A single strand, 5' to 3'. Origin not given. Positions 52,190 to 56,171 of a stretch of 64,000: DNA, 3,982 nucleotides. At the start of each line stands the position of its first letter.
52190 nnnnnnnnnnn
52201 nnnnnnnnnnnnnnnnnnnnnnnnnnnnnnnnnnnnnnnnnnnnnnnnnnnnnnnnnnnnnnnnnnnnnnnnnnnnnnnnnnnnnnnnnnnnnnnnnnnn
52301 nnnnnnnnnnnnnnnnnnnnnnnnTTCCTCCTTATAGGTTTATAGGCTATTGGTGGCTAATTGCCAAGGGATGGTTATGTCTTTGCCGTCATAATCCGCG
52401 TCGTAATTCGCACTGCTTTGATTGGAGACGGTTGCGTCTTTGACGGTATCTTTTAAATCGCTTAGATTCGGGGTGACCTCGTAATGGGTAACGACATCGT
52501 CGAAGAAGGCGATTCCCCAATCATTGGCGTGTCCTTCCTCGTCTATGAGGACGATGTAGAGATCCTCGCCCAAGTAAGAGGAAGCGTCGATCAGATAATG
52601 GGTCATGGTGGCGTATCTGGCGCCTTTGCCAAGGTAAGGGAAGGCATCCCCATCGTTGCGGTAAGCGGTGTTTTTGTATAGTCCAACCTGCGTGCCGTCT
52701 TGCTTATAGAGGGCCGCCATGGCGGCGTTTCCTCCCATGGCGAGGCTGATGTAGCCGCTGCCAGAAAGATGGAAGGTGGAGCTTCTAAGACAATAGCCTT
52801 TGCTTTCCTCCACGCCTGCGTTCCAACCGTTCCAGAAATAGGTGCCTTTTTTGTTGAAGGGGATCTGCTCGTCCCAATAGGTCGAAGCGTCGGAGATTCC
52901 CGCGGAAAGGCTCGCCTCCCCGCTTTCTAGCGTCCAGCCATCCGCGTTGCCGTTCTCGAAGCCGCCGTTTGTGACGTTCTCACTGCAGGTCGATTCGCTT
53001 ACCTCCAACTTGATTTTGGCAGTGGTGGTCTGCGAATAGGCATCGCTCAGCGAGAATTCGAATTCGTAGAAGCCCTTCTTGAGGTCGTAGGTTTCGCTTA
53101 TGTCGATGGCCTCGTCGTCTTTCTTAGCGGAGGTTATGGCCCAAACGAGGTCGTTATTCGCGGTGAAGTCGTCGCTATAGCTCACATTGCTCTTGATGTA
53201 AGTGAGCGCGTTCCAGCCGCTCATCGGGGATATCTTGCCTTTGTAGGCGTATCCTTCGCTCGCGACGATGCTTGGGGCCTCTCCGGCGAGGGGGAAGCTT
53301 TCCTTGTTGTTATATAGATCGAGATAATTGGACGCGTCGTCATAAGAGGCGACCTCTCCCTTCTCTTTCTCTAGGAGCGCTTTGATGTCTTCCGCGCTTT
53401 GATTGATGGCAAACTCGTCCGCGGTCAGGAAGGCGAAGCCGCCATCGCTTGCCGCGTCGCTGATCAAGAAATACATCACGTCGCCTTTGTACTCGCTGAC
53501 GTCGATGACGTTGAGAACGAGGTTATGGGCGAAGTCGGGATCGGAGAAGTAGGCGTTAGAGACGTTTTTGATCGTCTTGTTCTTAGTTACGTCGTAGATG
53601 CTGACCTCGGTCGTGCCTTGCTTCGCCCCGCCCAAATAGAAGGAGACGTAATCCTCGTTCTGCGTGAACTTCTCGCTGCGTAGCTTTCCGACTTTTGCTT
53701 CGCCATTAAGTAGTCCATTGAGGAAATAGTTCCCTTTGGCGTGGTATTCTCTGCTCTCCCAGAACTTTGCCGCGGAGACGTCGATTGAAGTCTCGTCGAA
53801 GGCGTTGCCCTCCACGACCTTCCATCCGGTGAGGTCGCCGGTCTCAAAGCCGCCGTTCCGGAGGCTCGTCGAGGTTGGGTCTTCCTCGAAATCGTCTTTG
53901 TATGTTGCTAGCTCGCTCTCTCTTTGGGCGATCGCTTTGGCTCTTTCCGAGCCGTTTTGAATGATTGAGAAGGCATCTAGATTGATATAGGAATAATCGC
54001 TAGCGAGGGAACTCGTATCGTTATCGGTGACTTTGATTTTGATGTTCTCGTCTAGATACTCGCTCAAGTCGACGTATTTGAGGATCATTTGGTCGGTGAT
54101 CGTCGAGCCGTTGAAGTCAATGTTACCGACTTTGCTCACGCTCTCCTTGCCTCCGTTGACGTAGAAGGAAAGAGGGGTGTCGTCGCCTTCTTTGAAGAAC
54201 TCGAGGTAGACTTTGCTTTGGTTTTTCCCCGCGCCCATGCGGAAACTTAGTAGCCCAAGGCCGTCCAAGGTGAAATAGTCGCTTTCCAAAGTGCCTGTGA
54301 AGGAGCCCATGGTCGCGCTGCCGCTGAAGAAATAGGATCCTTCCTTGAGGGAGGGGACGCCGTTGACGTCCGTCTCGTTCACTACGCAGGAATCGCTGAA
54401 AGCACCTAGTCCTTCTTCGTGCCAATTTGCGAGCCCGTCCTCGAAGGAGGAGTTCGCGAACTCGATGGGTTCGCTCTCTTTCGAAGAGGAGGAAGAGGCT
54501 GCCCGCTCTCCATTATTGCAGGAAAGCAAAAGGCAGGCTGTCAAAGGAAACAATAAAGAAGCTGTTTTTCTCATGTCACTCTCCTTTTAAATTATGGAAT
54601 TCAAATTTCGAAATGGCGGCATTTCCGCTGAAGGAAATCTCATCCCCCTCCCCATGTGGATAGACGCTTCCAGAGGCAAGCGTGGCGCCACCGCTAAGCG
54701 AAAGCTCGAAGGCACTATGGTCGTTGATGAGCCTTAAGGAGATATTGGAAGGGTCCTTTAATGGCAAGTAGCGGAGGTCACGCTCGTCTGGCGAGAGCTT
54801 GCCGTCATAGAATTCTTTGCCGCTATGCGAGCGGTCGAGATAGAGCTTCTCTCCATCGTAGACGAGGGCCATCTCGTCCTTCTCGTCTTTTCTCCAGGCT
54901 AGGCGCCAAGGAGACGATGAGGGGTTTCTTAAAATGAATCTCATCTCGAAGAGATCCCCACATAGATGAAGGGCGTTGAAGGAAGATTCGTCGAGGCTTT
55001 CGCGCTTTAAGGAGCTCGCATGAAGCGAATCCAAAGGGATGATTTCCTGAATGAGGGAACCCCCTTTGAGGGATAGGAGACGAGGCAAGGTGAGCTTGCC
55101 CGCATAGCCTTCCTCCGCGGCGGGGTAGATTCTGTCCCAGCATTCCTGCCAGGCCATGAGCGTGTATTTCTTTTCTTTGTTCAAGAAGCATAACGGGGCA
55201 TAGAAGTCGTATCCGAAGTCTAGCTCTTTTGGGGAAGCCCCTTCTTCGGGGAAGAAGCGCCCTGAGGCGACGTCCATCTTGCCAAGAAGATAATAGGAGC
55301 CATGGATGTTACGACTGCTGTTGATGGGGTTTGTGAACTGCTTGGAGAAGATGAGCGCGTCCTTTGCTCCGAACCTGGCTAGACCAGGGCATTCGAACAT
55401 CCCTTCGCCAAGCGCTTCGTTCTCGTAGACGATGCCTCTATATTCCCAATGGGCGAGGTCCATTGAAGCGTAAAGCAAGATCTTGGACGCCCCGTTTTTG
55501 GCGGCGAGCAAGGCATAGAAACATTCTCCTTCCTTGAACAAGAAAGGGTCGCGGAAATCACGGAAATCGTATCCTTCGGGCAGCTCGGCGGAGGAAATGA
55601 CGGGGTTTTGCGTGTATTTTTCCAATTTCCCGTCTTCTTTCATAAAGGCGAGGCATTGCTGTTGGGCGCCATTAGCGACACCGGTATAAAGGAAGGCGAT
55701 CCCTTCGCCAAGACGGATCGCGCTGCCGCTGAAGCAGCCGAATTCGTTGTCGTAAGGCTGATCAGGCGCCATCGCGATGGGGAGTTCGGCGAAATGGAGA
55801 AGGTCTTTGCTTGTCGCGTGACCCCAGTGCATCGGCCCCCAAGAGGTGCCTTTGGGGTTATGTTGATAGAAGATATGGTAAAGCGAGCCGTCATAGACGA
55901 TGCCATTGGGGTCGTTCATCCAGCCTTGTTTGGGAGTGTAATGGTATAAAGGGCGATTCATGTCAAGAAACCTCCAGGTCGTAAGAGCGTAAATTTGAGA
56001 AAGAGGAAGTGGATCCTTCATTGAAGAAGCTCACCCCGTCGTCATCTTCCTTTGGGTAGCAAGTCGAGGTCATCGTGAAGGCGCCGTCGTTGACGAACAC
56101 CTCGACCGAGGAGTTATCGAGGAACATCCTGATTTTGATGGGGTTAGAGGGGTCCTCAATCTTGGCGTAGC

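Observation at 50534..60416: Fructan locus with a CFTase-like architecture distributed over separate surface proteins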

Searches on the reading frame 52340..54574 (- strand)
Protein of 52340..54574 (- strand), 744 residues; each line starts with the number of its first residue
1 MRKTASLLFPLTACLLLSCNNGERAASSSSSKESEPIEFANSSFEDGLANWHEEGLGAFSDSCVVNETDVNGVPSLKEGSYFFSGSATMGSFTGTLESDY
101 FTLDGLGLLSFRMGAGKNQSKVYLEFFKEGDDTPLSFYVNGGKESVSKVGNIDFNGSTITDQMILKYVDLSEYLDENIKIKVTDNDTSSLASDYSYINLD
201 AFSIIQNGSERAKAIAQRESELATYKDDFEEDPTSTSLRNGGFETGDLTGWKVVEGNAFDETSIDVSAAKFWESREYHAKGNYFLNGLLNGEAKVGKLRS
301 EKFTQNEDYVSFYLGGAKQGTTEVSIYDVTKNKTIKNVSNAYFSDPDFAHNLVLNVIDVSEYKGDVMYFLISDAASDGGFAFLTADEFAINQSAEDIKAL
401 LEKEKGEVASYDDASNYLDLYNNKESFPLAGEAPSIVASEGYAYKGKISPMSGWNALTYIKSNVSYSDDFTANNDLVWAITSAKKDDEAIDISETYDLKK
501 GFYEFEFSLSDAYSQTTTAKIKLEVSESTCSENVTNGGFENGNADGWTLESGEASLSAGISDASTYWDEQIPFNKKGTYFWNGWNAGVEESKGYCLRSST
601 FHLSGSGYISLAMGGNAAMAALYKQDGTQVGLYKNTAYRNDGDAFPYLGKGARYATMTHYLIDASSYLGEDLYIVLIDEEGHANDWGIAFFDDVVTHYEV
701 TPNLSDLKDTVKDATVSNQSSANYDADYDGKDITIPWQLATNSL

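Call 3: search_protein_families(library=pfam, proteins=[window:52340-54574:-], max_evalue=0.01)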
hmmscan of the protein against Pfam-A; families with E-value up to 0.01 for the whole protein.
window:52340-54574:- (744 aa): 0 families

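Call 4: search_protein_families(library=ncbifam, proteins=[window:52340-54574:-], max_evalue=0.01)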
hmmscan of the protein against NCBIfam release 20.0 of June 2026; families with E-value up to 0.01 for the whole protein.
window:52340-54574:- (744 aa): 1 family
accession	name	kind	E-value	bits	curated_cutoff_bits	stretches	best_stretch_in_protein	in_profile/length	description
NF033675.1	NTTRR-F1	subfamily_domain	0.00021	21.5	70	0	238-256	6-24/155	NTTRR-F1 domain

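Call 6: search_solved_structures(query=window:52340-54574:-, max_evalue=1, show_alignments=2)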
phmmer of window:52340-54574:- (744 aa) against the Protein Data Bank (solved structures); distinct sequences matched with E-value up to 1: 2.
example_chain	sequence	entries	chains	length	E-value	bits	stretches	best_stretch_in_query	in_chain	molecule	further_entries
8h61_B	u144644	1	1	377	0.33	12.5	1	322-426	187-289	Mutant M2 of ketoreductase CpKR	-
7xwu_A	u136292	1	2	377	0.33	12.5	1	322-426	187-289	Epimerase domain-containing protein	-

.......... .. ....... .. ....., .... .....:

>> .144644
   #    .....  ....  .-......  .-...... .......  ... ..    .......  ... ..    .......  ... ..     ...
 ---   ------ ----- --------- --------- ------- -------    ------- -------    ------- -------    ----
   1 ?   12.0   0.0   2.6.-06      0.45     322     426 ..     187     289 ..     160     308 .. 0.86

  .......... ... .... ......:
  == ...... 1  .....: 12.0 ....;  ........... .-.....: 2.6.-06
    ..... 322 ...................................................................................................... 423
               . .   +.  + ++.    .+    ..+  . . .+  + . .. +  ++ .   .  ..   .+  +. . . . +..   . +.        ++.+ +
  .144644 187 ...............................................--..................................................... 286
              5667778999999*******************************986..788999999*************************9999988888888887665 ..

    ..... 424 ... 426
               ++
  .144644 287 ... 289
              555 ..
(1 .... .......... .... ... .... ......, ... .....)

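Call 38: find_related_loci(query=A2, collection=genome_contigs, flank=10000)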
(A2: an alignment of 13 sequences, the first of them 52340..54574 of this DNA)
Query A2 (744 aa) in genome_contigs; peptide patterns used: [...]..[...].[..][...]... (x = any residue, [..] = any of these).
600 stretches matched a pattern (row limit reached: there are more); 164 encode a relative of the query (tblastn E <= 1e-3); the best 80 are kept; 78 distinct loci.
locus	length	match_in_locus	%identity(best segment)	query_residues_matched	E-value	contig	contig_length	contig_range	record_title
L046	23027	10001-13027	44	1-744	0e+0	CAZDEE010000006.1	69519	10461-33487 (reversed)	MAG TPA_asm: uncultured Staphylococcaceae bacterium isolate SRP313737_co1_32 genome assembly, contig: NODE_658_length_69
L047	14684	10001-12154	38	11-742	5e-129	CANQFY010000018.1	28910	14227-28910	MAG: uncultured Oscillospiraceae bacterium isolate Lapin-005__bin85 genome assembly, contig: Lapin-005__NODE_2068_length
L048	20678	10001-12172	36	2-739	4e-128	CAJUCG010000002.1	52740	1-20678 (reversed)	MAG TPA_asm: uncultured Lachnospiraceae bacterium isolate MGBC123815 genome assembly, contig: MGBC123815.2, whole genome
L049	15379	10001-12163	36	1-742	1e-126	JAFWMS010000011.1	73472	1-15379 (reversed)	MAG: Clostridia bacterium isolate RGIG5880 Sheep_Jejunum-3__c34717, whole genome shotgun sequence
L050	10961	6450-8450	37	58-742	3e-122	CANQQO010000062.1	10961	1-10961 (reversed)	MAG: uncultured Oscillospiraceae bacterium isolate Lapin-012__bin104 genome assembly, contig: Lapin-012__NODE_6685_lengt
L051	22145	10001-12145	36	1-742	1e-120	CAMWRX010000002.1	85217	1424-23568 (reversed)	MAG TPA_asm: uncultured bacterium isolate SRR14411242_bin.8_metawrap_v1.3_MAG genome assembly, contig: NODE.26_length_85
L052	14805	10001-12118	37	7-742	4e-120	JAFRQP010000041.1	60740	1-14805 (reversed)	MAG: Oscillospiraceae bacterium isolate RGIG2711 Goat_Omasum-4__c251974, whole genome shotgun sequence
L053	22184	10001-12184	35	1-744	7e-120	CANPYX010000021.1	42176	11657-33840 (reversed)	MAG: uncultured Oscillospiraceae bacterium isolate Lapin-001__bin59 genome assembly, contig: Lapin-001__NODE_1195_length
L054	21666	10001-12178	35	1-742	2e-119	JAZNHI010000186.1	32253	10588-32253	MAG: Clostridia bacterium isolate T1900044694_TS20190160.MAGScoT_cleanbin_000005 SGB_1767_k141_1201692, whole genome sho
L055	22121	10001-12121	37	11-739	9e-131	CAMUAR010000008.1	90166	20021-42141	MAG TPA_asm: uncultured Lachnospiraceae bacterium isolate SRR14038237_bin.83_metawrap_v1.3_MAG genome assembly, contig:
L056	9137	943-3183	34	1-744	9e-116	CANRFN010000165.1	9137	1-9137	MAG: uncultured Oscillospiraceae bacterium isolate Lapin-023__bin47 genome assembly, contig: Lapin-023__NODE_9644_length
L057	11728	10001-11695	41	1-694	2e-114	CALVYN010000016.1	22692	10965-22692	MAG: uncultured Bacilli bacterium isolate BRZ_QA__bin53 genome assembly, contig: BRZ_QA__NODE_2465_length_22692_cov_5.20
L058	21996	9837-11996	34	2-742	6e-110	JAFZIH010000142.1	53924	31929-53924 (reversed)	MAG: Clostridia bacterium isolate RGIG7792 Water_buffalos_Reticulum-1__c650864, whole genome shotgun sequence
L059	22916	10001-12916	37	27-742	3e-136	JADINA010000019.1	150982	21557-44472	MAG: Candidatus Alloenteromonas pullistercoris isolate 17113 E1M07__C155533_L150982_SRR9113726, whole genome shotgun seq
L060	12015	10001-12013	35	16-695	4e-104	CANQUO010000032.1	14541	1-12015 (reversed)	MAG: uncultured Oscillospiraceae bacterium isolate Lapin-032__bin32 genome assembly, contig: Lapin-032__NODE_5973_length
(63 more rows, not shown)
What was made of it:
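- Related loci come largely from rabbit, ruminant and chicken gut MAGs (call 38).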

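Call 46: predict_structure(alignment_id=A2)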
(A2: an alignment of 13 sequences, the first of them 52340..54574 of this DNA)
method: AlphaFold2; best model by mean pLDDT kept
length: 744 residues; sequences in the alignment: 13
mean_pLDDT: 84.6   pTM: 0.56
mean pLDDT of the five models: 84.6, 83.2, 82.4, 80.7, 80.6
residues with pLDDT >= 90: 381; 70-90: 277; 50-70: 40; < 50: 46
segments of 3 or more residues with pLDDT < 50: 1-34, 717-727
pLDDT, mean of each block of 10 residues (from residue 1): 32 30 29 54 90 90 92 90 88 92 93 93 96 95 93 84 95 94 86 86 93 94 79 89 92 86 91 86 93 87 96 86 92 91 70 93 96 79 92 95 89 81 84 89 84 82 86 90 96 89 95 94 77 85 83 83 74 85 82 87 91 93 91 90 69 84 93 93 79 91 89 60 49 88 91
secondary structure, 60 per line:
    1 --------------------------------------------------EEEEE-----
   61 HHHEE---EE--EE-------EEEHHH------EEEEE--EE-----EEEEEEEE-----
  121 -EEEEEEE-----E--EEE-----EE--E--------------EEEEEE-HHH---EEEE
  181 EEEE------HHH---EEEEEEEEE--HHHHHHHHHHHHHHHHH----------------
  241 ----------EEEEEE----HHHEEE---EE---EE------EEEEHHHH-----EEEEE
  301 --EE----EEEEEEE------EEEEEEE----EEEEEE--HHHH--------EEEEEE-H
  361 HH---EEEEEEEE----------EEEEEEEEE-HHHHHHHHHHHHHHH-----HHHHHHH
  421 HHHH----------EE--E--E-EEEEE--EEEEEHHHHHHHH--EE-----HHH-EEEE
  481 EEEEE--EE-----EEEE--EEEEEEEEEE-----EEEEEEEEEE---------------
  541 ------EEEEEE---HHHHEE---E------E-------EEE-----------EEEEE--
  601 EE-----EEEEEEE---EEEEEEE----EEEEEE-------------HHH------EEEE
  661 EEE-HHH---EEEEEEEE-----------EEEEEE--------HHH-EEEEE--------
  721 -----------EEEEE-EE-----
elements in order (helices of 4 or more, strands of 3 or more residues): E51-55 E82-84 E94-98 E108-115 E122-128 E137-139 E164-169 E177-184 E197-205 H208-224 E251-256 E264-266 E283-286 H287-290 E296-300 E309-315 E322-328 E333-338 H341-344 E353-358 E366-373 E384-392 H394-408 H414-424 E444-448 E451-455 H456-463 E477-485 E495-498 E501-510 E516-525 E547-552 H556-559 E580-582 E594-598 E608-614 E618-624 E629-634 E657-663 E671-678 E690-695 E708-712 E732-736

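Call 50: fold_search(model_id=the predicted structure, library=pdb)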
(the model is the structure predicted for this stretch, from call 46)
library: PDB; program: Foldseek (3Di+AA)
matches with E <= 10: 1606; with E <= 0.001: 87
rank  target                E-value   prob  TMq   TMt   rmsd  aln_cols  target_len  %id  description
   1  5b4x_A                2.0e-11  1.00  0.18  0.19  23.1       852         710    8  Crystal structure of the ApoER2 ectodomain in complex with the Reelin R56 fragment (released 2017-04-26)
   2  7js4                  4.3e-11  1.00  0.11  0.10  21.7       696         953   10  The structure of the M60 catalytic domain with the CBM51-1 and CBM51-2 domains from Clostridium perfringens ZmpB (released 2021-02-03)
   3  8w7n                  1.5e-10  1.00  0.13  0.10  21.0       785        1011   10  Crystal structure of the in-cell Cry1Aa purified from Bacillus thuringiensis (released 2024-03-06)
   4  2e26_A                1.7e-10  1.00  0.17  0.18  21.8       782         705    9  Crystal structure of two repeat fragment of reelin (released 2007-05-22)
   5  6a48                  1.9e-10  1.00  0.14  0.16  27.8       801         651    9  Crystal structure of reelin N-terminal region (released 2019-06-19)
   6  3a7q_A                3.7e-10  1.00  0.17  0.18  21.8       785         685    9  Structural basis for specific recognition of reelin by its receptors (released 2010-03-23)
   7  4w8j                  6.1e-10  1.00  0.13  0.10  19.6       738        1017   11  Structure of the full-length insecticidal protein Cry1Ac reveals intriguing details of toxin packaging into in vivo form (released 2014-09-17)
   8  8zj4_A                7.6e-09  1.00  0.16  0.18  15.6       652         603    8  trypsinogen-EP-N619A (released 2025-05-21)
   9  5x7o_A                4.0e-08  1.00  0.15  0.10  23.3       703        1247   10  Crystal structure of Paenibacillus sp. 598K alpha-1,6-glucosyltransferase (released 2017-07-26)
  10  9h99                  1.0e-07  0.99  0.13  0.09  21.0       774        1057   10  Native structure of the full-length pesticidal protein Cry1Ca18 at pH7, from crystals formed in vivo (released 2025-11-12)
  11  9vqm_D                1.1e-07  0.98  0.14  0.14  22.9       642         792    6  Cryo-EM structure of Elapor1WT in tetrameric form (released 2025-07-23)
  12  6qfk_A                1.8e-07  1.00  0.15  0.09  17.9       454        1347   12  EngBF DARPin Fusion 4b G10 (released 2019-11-06)
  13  7jrl                  2.2e-07  1.00  0.12  0.17  15.9       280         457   12  The structure of CBM51-2 in complex with GlcNAc and INT domains from Clostridium perfringens ZmpB (released 2021-02-03)
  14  7lyu_A                3.0e-07  1.00  0.19  0.33  12.9       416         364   10  Reelin repeat 8 (released 2022-06-15)
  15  8ziy_A                4.7e-07  1.00  0.15  0.17  15.9       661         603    8  trypsinogen-EP-E574A (released 2025-05-21)
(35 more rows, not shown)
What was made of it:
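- On SusD-like / SusE-like proteins: The AF2 model of D is tandem beta-jelly-rolls whose best matches are CBM4-type modules (calls 46, 50).
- The best fold matches are generic CBMs (call 50).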

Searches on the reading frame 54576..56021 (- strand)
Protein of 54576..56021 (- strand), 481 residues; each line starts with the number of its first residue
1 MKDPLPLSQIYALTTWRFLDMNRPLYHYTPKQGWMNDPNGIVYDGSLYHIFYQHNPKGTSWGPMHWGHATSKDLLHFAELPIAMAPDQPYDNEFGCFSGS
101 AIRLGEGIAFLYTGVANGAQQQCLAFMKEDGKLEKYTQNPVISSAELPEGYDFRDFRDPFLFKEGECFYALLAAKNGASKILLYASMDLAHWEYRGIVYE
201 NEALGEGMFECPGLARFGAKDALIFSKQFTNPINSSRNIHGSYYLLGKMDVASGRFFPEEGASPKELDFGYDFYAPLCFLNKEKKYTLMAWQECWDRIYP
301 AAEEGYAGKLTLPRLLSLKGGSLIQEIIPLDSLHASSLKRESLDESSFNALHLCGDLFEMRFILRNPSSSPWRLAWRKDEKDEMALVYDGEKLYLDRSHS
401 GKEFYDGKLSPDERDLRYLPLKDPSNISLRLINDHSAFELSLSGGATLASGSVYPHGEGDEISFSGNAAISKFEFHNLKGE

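Call 3: search_protein_families(library=pfam, proteins=[window:54576-56021:-], max_evalue=0.01)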
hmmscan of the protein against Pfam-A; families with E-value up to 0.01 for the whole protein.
window:54576-56021:- (481 aa): 2 families
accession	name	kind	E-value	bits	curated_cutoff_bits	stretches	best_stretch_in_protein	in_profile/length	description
PF00251.26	Glyco_hydro_32N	-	1.2e-83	281.7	22.1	1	27-325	1-305/307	Glycosyl hydrolases family 32 N-terminal domain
PF08244.19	Glyco_hydro_32C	-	2.5e-08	34.6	21.9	1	345-474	21-155/158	Glycosyl hydrolases family 32 C terminal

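Call 4: search_protein_families(library=ncbifam, proteins=[window:54576-56021:-], max_evalue=0.01)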
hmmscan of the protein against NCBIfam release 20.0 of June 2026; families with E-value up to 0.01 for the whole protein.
window:54576-56021:- (481 aa): 3 families
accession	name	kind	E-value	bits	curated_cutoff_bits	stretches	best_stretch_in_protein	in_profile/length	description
TIGR01322.1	scrB_fam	subfamily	1.2e-83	281.3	356.4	1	20-455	11-446/447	sucrose-6-phosphate hydrolase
NF041092.1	beta-fruc_BfrA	equivalog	1e-62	212.3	900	1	22-401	2-363/433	beta-fructosidase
NF052550.1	BManbPhaseBMBP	equivalog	0.00036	20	450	0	40-142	30-136/296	beta-1,2-mannobiose phosphorylase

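Call 49: search_solved_structures(query=window:54576-56021:-, max_evalue=1e-20)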
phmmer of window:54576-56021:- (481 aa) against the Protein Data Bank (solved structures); distinct sequences matched with E-value up to 1e-20: 32.
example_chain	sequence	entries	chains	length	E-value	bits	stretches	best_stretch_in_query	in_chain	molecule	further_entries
7vco_A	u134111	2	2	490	1.7e-61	211.8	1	23-470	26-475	Sucrose-6-phosphate hydrolase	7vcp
7bwb_A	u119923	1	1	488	3e-53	184.6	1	22-331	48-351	Beta-fructofuranosidase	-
1uyp_A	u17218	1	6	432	5.7e-53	183.7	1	23-410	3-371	BETA-FRUCTOSIDASE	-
1w2t_A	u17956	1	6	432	1.5e-52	182.4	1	23-410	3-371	BETA FRUCTOSIDASE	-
7bwc_A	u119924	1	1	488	4e-52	180.9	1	22-331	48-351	Beta-fructofuranosidase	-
3pig_A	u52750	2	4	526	2.9e-44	155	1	24-479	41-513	Beta-fructofuranosidase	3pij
8i12_A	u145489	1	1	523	1.4e-40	142.9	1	15-455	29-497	Glycosyl hydrolase family 32 exo-inulinase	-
6num_A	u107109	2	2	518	1.6e-39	139.4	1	24-321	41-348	Beta-fructofuranosidase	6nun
6nu7_A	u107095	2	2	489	3.2e-39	138.3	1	25-465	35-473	Sucrose-6-phosphate hydrolase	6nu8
1y4w_A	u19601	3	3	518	3.4e-36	128.4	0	23-102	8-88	exo-inulinase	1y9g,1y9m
3ugf_A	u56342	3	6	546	3.6e-36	128.3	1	19-337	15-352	Sucrose:(Sucrose/fructan) 6-fructosyltransferase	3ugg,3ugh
3kf5_A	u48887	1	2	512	2.3e-35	125.6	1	20-298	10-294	Invertase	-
3kf3_A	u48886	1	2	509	2.5e-35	125.5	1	20-298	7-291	Invertase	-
2ac1_A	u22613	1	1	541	4.5e-35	124.7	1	23-325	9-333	invertase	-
2qqu_A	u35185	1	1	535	5.3e-35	124.4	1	24-325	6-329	Beta-fructofuranosidase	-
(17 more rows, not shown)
